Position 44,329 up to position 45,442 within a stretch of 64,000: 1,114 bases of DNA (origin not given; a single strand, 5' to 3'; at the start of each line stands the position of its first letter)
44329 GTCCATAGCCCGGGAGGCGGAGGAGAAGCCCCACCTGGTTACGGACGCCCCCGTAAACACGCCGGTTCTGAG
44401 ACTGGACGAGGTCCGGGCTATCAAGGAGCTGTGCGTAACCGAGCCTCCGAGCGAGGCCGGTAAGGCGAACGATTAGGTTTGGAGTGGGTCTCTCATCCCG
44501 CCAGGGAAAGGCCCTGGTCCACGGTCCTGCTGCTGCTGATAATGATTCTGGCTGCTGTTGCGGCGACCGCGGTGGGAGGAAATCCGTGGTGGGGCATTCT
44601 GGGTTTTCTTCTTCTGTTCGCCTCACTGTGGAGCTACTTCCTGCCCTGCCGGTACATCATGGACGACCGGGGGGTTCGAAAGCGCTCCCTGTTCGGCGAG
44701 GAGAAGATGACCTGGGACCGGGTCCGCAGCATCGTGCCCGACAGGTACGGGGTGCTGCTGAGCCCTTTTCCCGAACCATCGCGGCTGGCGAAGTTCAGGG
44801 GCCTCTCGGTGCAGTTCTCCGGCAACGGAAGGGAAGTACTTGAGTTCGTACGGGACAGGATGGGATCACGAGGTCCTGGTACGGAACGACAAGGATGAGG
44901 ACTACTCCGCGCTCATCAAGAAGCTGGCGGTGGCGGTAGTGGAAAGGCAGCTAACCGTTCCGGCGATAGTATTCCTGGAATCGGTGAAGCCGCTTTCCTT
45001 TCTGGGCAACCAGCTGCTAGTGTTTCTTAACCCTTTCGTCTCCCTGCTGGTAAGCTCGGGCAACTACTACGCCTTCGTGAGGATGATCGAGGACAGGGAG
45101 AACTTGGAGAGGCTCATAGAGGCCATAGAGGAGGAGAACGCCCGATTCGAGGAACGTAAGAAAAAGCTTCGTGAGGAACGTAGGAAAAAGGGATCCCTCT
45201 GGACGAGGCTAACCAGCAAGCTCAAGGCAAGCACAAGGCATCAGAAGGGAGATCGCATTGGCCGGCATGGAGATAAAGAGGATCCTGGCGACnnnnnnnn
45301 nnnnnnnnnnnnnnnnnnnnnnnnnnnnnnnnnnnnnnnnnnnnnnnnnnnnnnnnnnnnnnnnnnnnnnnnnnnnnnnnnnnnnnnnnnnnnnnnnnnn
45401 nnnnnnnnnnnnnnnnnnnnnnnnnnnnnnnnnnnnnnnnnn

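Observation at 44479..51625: Eight translationally coupled genes of unknown function around a MutL-family ASKHA ATPase and several membrane proteins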

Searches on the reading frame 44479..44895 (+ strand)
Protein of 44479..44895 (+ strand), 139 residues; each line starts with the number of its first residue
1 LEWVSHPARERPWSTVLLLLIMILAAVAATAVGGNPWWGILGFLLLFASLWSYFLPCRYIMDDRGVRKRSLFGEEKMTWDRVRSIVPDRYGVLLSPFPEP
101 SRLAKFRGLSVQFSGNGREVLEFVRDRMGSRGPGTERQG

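Call 3: search_protein_families(library=pfam, proteins=[window:44479-44895:+], max_evalue=0.1)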
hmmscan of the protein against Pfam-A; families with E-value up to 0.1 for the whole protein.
window:44479-44895:+ (139 aa): 5 families
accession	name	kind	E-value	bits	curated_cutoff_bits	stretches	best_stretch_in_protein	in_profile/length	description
PF01040.23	UbiA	-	0.0044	16.8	34.2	1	13-71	115-177/250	UbiA prenyltransferase family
PF11239.13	DUF3040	-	0.033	14.9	24.7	1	8-51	38-83/84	Protein of unknown function (DUF3040)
PF07254.17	Cpta_toxin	-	0.05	14.2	27.3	1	13-94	9-98/133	Membrane-bound toxin component of toxin-antitoxin system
PF13567.11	DUF4131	-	0.081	13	31.6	0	15-61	6-55/165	Domain of unknown function (DUF4131)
PF20990.2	DUF2207_C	-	0.098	12.8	33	0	14-58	142-187/247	Predicted membrane protein (DUF2207) C-terminal domain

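Call 4: search_protein_families(library=ncbifam, proteins=[window:44479-44895:+], max_evalue=0.1)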
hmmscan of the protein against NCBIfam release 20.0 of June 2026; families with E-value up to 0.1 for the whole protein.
window:44479-44895:+ (139 aa): 2 families
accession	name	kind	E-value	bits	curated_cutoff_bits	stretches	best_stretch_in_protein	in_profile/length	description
NF050100.1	SepX_GlpR_3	exception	0.012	15.5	150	1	16-48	105-137/209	divisome protein SepX/GlpR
NF058603.1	SCO2097_fam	equivalog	0.046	14.1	110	1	7-61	37-90/129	SCO2097 family morphological protein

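Call 51: search_protein_families(library=padloc, proteins=[window:44479-44895:+], max_evalue=0.01)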
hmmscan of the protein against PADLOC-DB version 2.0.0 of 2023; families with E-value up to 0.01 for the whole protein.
window:44479-44895:+ (139 aa): 0 families

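Call 89: search_protein_families(library=pfam, proteins=[window:44479-44895:+], max_evalue=1)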
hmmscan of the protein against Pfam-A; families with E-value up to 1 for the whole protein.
window:44479-44895:+ (139 aa): 6 families
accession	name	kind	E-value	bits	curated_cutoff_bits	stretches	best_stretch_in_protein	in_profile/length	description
PF01040.23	UbiA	-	0.0044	16.8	34.2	1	13-71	115-177/250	UbiA prenyltransferase family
PF11239.13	DUF3040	-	0.033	14.9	24.7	1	8-51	38-83/84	Protein of unknown function (DUF3040)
PF07254.17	Cpta_toxin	-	0.05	14.2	27.3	1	13-94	9-98/133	Membrane-bound toxin component of toxin-antitoxin system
PF13567.11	DUF4131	-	0.081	13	31.6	1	15-61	6-55/165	Domain of unknown function (DUF4131)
PF20990.2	DUF2207_C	-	0.098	12.8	33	1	14-58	142-187/247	Predicted membrane protein (DUF2207) C-terminal domain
PF14317.12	YcxB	-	0.24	11.6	23.3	1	62-94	2-34/61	YcxB-like protein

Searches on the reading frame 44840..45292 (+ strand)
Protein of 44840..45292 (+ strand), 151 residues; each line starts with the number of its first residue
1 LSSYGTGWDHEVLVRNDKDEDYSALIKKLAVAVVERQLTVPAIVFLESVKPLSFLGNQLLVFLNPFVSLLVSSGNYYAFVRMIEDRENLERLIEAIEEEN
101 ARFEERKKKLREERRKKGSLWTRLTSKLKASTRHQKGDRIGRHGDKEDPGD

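Call 3: search_protein_families(library=pfam, proteins=[window:44840-45292:+], max_evalue=0.1)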
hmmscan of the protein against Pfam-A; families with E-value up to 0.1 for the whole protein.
window:44840-45292:+ (151 aa): 0 families

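Call 4: search_protein_families(library=ncbifam, proteins=[window:44840-45292:+], max_evalue=0.1)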
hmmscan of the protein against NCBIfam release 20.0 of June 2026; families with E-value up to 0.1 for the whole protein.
window:44840-45292:+ (151 aa): 1 family
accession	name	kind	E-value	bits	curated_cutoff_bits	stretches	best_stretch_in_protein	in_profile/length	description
NF047408.1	SA0632_fam_LP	equivalog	0.016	14.8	70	1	85-117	23-55/68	SA0632 family lipoprotein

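Call 51: search_protein_families(library=padloc, proteins=[window:44840-45292:+], max_evalue=0.01)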
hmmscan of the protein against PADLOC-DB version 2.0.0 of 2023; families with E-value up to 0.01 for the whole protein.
window:44840-45292:+ (151 aa): 1 family
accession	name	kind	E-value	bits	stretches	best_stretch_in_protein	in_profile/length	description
PDLC03860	LmuB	-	0.0053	13.4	1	68-118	367-417/565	-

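Call 89: search_protein_families(library=pfam, proteins=[window:44840-45292:+], max_evalue=1)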
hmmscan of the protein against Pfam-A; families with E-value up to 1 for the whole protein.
window:44840-45292:+ (151 aa): 1 family
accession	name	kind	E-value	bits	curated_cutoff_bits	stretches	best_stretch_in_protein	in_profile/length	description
PF23379.1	DUF7096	-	0.48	10.7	27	1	76-116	88-128/208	Domain of unknown function (DUF7096)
